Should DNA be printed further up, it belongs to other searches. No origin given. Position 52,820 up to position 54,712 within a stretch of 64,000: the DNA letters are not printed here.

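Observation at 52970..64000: Glycan-assembly operon ending in three paralogous AlkP-superfamily genes interleaved with a GMC oxidoreductase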

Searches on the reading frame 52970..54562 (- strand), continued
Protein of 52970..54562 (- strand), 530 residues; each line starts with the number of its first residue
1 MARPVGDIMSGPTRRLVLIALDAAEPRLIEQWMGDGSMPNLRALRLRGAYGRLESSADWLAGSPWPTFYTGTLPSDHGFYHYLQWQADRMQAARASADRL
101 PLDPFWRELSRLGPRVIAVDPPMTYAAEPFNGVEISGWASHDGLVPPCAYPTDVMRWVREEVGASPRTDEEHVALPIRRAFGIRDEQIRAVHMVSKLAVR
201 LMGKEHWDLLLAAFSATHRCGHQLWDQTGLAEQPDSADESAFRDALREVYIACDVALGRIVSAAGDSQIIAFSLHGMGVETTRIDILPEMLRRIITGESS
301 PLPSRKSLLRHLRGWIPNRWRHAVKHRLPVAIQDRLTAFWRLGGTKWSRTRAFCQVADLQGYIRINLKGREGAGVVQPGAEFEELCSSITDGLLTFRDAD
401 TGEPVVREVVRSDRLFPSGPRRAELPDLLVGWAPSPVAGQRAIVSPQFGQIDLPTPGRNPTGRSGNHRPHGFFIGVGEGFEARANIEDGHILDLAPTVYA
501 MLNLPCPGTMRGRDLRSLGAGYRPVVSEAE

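Call 68: find_homologous_proteins(query=L077:11974-13587:+)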
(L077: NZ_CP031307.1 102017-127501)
Query L077:11974-13587:+ (537 aa): 1460 proteins with E <= 0.001 among 8000 candidates; the best 120 are listed.
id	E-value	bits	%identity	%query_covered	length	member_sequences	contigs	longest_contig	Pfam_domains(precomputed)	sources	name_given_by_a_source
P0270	0.0e+0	1187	96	100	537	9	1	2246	PF01663.28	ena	-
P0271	0.0e+0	1066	85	100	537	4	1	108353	PF01663.28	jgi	-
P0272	0.0e+0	1021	81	100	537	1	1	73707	PF01663.28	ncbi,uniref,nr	ncbi:alkaline phosphatase family protein [Natronolimnohabitans sp. A-GB9]|uniref:alkaline phosphatas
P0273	1.5e-298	1009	80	100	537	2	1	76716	PF01663.28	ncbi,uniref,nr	ncbi:alkaline phosphatase family protein [Halostagnicola sp. A-GB9-2]|uniref:alkaline phosphatase fa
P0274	1.6e-298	1009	81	100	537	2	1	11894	PF01663.28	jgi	jgi:predicted AlkP superfamily phosphohydrolase/phosphomutase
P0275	9.6e-297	1003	80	100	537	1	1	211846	PF01663.28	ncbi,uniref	ncbi:alkaline phosphatase family protein [Haloterrigena salinisoli]|uniref:alkaline phosphatase fami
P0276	1.5e-293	993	80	100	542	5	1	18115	PF01663.28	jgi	-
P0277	6.1e-293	991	80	100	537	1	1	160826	PF01663.28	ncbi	ncbi:alkaline phosphatase family protein [Natrialbaceae archaeon A-arb3/5]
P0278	8.4e-293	990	80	100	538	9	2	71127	PF01663.28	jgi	-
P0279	4.2e-292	988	80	100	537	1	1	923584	PF01663.28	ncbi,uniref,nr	ncbi:alkaline phosphatase family protein [Halopiger djelfimassiliensis]|uniref:alkaline phosphatase 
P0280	1.7e-291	986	80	100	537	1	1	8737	PF01663.28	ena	-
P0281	2.4e-291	985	79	100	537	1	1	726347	PF01663.28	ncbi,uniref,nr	ncbi:alkaline phosphatase family protein [Natrinema sp. 1APR25-10V2]|uniref:alkaline phosphatase fam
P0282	5.7e-289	977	80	100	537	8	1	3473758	PF01663.28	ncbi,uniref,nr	ncbi:phosphodiesterase [Natrinema saccharevitans]|uniref:Phosphodiesterase n=1 Tax=Natrinema sacchar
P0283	1.3e-287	973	79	100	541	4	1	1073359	PF01663.28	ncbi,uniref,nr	ncbi:putative AlkP superfamily phosphohydrolase/phosphomutase [Natrinema hispanicum]|uniref:Putative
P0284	1.9e-287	972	77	100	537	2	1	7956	PF01663.28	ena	-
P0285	4.3e-287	971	78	100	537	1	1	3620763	PF01663.28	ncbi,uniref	ncbi:alkaline phosphatase family protein [Natrinema sp. 74]|uniref:alkaline phosphatase family prote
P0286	6.6e-287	971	78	100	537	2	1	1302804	PF01663.28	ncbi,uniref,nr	ncbi:alkaline phosphatase family protein [Natronolimnobius baerhuensis]|uniref:Phosphodiesterase n=1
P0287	2.5e-285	965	78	100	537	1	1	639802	PF01663.28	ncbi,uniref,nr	ncbi:phosphodiesterase [Natrarchaeobius halalkaliphilus]|uniref:Phosphodiesterase n=1 Tax=Natrarchae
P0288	9.0e-284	960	77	100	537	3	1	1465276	PF01663.28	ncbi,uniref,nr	ncbi:alkaline phosphatase family protein [Halopiger aswanensis]|uniref:Putative AlkP superfamily pho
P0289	6.6e-283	957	77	100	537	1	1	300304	PF01663.28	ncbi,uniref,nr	ncbi:alkaline phosphatase family protein [Natrarchaeobius oligotrophus]|uniref:Phosphodiesterase n=1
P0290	1.9e-280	949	75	100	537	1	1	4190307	PF01663.28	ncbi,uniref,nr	ncbi:alkaline phosphatase family protein [Natrinema salinisoli]|uniref:alkaline phosphatase family p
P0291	3.2e-280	949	75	100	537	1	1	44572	PF01663.28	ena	-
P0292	4.3e-280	948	78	100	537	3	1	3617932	PF01663.28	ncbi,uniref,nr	ncbi:alkaline phosphatase family protein [Natrarchaeobaculum sulfurireducens]|uniref:Phosphodiestera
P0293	7.2e-280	947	77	100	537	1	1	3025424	PF01663.28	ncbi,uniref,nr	ncbi:alkaline phosphatase family protein [Halopiger goleimassiliensis]|uniref:alkaline phosphatase f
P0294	8.7e-279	944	76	100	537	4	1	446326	PF01663.28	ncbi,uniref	ncbi:alkaline phosphatase family protein [Natrarchaeobius sp. A-rgal3]|uniref:alkaline phosphatase f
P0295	3.6e-278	942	76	100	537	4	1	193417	PF01663.28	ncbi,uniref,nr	ncbi:alkaline phosphatase family protein [Natrialba sp. SSL1]|uniref:alkaline phosphatase family pro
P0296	2.2e-277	939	77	100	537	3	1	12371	PF01663.28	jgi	-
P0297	9.3e-277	937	76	100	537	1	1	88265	PF01663.28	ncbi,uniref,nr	ncbi:phosphodiesterase [Salinadaptatus halalkaliphilus]|uniref:Phosphodiesterase n=1 Tax=Salinadapta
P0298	1.5e-276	936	76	99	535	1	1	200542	PF01663.28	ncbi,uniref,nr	ncbi:alkaline phosphatase family protein [Halosolutus gelatinilyticus]|uniref:alkaline phosphatase f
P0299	1.5e-276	936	76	99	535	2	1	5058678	PF01663.28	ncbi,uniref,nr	ncbi:alkaline phosphatase family protein [Halosolutus halophilus]|uniref:alkaline phosphatase family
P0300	8.0e-275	931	74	99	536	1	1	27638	PF01663.28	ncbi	-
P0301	2.7e-273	926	75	100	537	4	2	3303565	PF01663.28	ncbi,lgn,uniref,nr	ncbi:alkaline phosphatase family protein [Natrialba aegyptia]|uniref:Type I phosphodiesterase/nucleo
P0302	7.1e-272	921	75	100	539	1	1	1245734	PF01663.28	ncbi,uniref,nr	ncbi:alkaline phosphatase family protein [Natronobacterium texcoconense]|uniref:Predicted phosphohyd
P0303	2.2e-271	919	75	100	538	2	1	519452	PF01663.28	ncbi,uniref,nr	ncbi:Predicted phosphohydrolase or phosphomutase, AlkP superfamily [Halobiforma haloterrestris]|unir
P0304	4.4e-271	918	75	99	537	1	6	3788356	PF01663.28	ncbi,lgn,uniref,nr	ncbi:alkaline phosphatase family protein [Natronobacterium gregoryi]|uniref:Phosphodiesterase n=2 Ta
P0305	6.4e-271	918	74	100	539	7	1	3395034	PF01663.28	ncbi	-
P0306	1.2e-270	917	73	100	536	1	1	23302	PF01663.28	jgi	-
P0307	2.8e-268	909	74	100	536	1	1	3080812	PF01663.28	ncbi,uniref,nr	ncbi:alkaline phosphatase family protein [Natrialbaceae archaeon AArc-T1-2]|uniref:alkaline phosphat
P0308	1.1e-267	907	74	100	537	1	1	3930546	PF01663.28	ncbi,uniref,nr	ncbi:alkaline phosphatase family protein [Natrarchaeobaculum aegyptiacum]|uniref:Phosphodiesterase n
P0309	6.4e-266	901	74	99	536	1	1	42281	PF01663.28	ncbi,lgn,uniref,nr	ncbi:alkaline phosphatase family protein [Halobiforma nitratireducens]|uniref:Type I phosphodiestera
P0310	7.3e-264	895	72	100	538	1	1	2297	PF01663.28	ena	-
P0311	6.6e-261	885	71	99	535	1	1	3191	PF01663.28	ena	-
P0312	3.5e-260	882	71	99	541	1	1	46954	PF01663.28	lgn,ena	-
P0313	6.7e-260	881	71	99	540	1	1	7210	PF01663.28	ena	-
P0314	1.0e-259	881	71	100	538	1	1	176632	PF01663.28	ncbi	ncbi:alkaline phosphatase family protein [Natrialbaceae archaeon A-gly3]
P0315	3.7e-259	879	72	99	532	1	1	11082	PF01663.28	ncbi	-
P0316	4.4e-257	872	70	100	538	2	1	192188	PF01663.28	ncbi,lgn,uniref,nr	ncbi:alkaline phosphatase family protein [Natronorubrum thiooxidans]|uniref:Predicted phosphohydrola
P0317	4.1e-256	869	70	100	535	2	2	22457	PF01663.28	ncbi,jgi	-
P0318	2.5e-250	850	70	99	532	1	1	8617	PF01663.28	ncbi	-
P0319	3.6e-248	843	67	100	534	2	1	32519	PF01663.28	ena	-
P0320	5.2e-246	836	68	100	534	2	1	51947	PF01663.28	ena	-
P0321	1.6e-241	821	67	100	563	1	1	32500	PF01663.28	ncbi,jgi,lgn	-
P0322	3.3e-241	820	65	100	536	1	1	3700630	PF01663.28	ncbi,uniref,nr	ncbi:alkaline phosphatase family protein [Halovivax gelatinilyticus]|uniref:alkaline phosphatase fam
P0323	5.8e-237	806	65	100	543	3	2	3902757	PF01663.28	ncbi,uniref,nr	ncbi:alkaline phosphatase family protein [Halovivax cerinus]|uniref:Alkaline phosphatase family prot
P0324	9.9e-237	805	66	100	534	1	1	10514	PF01676.24,PF01663.28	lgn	-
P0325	6.0e-233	793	64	100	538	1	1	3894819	PF01663.28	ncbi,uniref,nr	ncbi:alkaline phosphatase family protein [Halovivax limisalsi]|uniref:alkaline phosphatase family pr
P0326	1.1e-231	788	64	100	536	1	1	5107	PF01663.28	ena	-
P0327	5.3e-231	786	64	100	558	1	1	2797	PF01663.28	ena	-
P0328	2.2e-230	784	64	100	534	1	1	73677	PF01663.28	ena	-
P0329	2.6e-227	774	64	99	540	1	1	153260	PF01663.28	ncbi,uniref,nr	ncbi:phosphodiesterase [Halostella sp. JP-L12]|uniref:alkaline phosphatase family protein n=1 Tax=Ha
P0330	4.1e-227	773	62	100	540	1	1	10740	PF01663.28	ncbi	-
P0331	5.3e-227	773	62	99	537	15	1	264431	PF01676.24,PF01663.28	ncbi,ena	-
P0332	2.4e-226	771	62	99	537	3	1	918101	PF01663.28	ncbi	ncbi:alkaline phosphatase family protein [Haladaptatus sp. NG-SE-30]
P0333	8.4e-226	769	63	99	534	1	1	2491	PF01663.28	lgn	-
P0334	2.4e-225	767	61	99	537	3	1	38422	PF01663.28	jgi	jgi:predicted AlkP superfamily phosphohydrolase/phosphomutase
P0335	6.7e-225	766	63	99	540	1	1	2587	PF01663.28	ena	-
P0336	1.5e-223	762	62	100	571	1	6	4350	PF01663.28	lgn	-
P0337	4.6e-223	760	62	100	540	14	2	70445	PF01663.28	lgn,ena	-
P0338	7.3e-223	759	62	99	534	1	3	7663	PF01663.28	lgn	-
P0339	1.3e-222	758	61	100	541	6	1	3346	PF01663.28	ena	-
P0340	2.2e-222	758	62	99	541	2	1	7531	PF01663.28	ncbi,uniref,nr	ncbi:alkaline phosphatase family protein [Haloferax profundi]|uniref:Phosphodiesterase n=1 Tax=Halof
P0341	4.9e-222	757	60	99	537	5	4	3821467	PF01663.28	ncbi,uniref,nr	ncbi:alkaline phosphatase family protein [Haladaptatus pallidirubidus]|uniref:Alkaline phosphatase f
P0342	3.0e-221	754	61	99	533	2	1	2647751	PF01663.28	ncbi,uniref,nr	ncbi:alkaline phosphatase family protein [Haladaptatus caseinilyticus]|uniref:alkaline phosphatase f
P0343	7.4e-221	753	61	99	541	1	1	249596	PF01663.28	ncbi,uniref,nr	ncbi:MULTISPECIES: alkaline phosphatase family protein [Haloferax]|uniref:Phosphodiesterase n=2 Tax=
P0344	8.0e-221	753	61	100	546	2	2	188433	PF01663.28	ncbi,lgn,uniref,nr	ncbi:alkaline phosphatase family protein [Halopelagius longus]|uniref:Phosphodiesterase n=1 Tax=Halo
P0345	9.7e-221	752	61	100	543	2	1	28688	PF01663.28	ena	-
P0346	1.3e-218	745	61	99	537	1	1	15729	PF01663.28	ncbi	-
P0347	1.4e-218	745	61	100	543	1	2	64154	PF01663.28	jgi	jgi:predicted AlkP superfamily phosphohydrolase/phosphomutase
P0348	3.5e-218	744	62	100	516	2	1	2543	PF01663.28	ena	-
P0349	8.7e-218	742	61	100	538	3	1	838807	PF01663.28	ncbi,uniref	ncbi:alkaline phosphatase family protein [Halomicrococcus sp. NG-SE-24]|uniref:alkaline phosphatase 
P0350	1.3e-217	742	61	99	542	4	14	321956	PF01663.28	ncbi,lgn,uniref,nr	ncbi:phosphodiesterase (plasmid) [Haloferax mediterranei ATCC 33500]|uniref:Phosphodiesterase n=2 Ta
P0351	2.3e-217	741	60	99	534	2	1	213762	PF01663.28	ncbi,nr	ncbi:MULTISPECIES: alkaline phosphatase family protein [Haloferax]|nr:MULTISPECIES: alkaline phospha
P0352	2.2e-215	735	61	100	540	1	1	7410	PF01663.28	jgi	-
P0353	4.6e-215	733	60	99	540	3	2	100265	PF01663.28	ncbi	-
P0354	7.2e-215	733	66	88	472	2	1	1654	PF01663.28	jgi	jgi:predicted AlkP superfamily phosphohydrolase/phosphomutase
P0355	1.6e-214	732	61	100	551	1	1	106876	PF01663.28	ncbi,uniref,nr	ncbi:alkaline phosphatase family protein [Halostella litorea]|uniref:alkaline phosphatase family pro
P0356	3.9e-214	730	61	99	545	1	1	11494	PF01663.28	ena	-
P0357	3.9e-214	730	61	100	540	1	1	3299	PF01663.28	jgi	jgi:predicted AlkP superfamily phosphohydrolase/phosphomutase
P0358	4.5e-214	730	61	99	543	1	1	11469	PF01663.28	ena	-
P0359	1.7e-213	728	60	100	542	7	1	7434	PF01663.28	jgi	jgi:predicted AlkP superfamily phosphohydrolase/phosphomutase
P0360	3.0e-213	728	60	100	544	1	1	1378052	PF01663.28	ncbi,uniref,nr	ncbi:alkaline phosphatase family protein [Halorussus sp. MSC15.2]|uniref:alkaline phosphatase family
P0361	6.3e-213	726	60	99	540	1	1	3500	PF01676.24,PF01663.28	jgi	jgi:predicted AlkP superfamily phosphohydrolase/phosphomutase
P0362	1.0e-211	722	60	100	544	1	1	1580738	PF01663.28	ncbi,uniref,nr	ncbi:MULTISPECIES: alkaline phosphatase family protein [Halorussus]|uniref:alkaline phosphatase fami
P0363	1.0e-211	722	60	99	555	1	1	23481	PF01663.28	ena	-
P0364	1.8e-211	722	60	99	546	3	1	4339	PF01663.28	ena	-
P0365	1.8e-211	722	58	100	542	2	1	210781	PF01663.28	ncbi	-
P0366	1.9e-211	722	59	99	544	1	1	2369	PF01663.28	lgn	-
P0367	2.3e-211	721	60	100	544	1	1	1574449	PF01663.28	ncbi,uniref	ncbi:alkaline phosphatase family protein [Halorussus sp. AFM4]|uniref:alkaline phosphatase family pr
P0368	2.8e-211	721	58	100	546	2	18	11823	PF01676.24,PF01663.28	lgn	-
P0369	3.6e-211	721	58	100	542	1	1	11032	PF01663.28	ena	-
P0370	4.5e-211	720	58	99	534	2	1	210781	PF01663.28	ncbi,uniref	ncbi:alkaline phosphatase family protein [Haloferax sp. YSMS24]|uniref:alkaline phosphatase family p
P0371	8.1e-211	719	60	99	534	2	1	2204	PF01663.28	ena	-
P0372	8.9e-211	719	60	100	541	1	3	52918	PF01663.28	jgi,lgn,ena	-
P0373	1.2e-210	719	58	99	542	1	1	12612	PF01663.28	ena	-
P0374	1.5e-210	719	59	99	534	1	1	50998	PF01663.28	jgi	-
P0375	1.7e-210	718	59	100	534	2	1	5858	PF01663.28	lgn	-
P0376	2.5e-210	718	60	100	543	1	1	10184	PF01663.28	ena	-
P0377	3.7e-210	717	60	100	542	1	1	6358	PF01663.28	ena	-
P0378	4.8e-210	717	60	99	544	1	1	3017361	PF01663.28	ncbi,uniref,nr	ncbi:alkaline phosphatase family protein [Halorussus pelagicus]|uniref:alkaline phosphatase family p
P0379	6.5e-210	717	60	100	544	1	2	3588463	PF01663.28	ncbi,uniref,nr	ncbi:alkaline phosphatase family protein [Halorussus aquaticus]|uniref:Alkaline phosphatase family p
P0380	7.6e-210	716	60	99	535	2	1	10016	PF01663.28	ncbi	-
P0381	7.7e-210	716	61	100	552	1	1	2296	PF01663.28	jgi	-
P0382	1.0e-209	716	59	99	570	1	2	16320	PF01663.28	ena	-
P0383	1.3e-209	716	60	100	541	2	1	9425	PF01663.28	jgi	-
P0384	1.6e-209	715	59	100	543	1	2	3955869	PF01663.28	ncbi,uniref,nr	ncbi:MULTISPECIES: alkaline phosphatase family protein [Halorussus]|uniref:alkaline phosphatase fami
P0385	2.0e-209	715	59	100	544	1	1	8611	PF01663.28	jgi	jgi:predicted AlkP superfamily phosphohydrolase/phosphomutase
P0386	2.2e-209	715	58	99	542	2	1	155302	PF01663.28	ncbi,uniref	ncbi:alkaline phosphatase family protein [Haloferax sp. DFSO60]|uniref:alkaline phosphatase family p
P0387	4.6e-209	714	59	99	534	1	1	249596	PF01663.28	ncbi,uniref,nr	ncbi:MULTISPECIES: alkaline phosphatase family protein [Haloferax]|uniref:Phosphodiesterase n=2 Tax=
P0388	4.7e-209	714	59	100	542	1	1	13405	PF01663.28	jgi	jgi:predicted AlkP superfamily phosphohydrolase/phosphomutase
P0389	6.6e-209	713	59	100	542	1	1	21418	PF01663.28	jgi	-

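Call 71: find_encoding_contigs(protein=P0169, flank=8000, max_places=3)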
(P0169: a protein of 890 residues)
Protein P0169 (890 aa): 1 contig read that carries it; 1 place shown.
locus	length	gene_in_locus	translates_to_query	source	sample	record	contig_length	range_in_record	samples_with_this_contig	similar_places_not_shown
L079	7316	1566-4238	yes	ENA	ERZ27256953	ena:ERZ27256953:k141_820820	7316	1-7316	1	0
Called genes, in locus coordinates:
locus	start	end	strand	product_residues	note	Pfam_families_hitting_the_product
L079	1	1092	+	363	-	?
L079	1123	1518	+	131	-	-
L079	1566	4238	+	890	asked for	PF01408:GFO_IDH_MocA, PF02894:GFO_IDH_MocA_C (weak), PF22725:GFO_IDH_MocA_C3, PF01663:Phosphodiest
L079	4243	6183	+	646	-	PF13522:GATase_6, PF13537:GATase_7, PF00733:Asn_synthase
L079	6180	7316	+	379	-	?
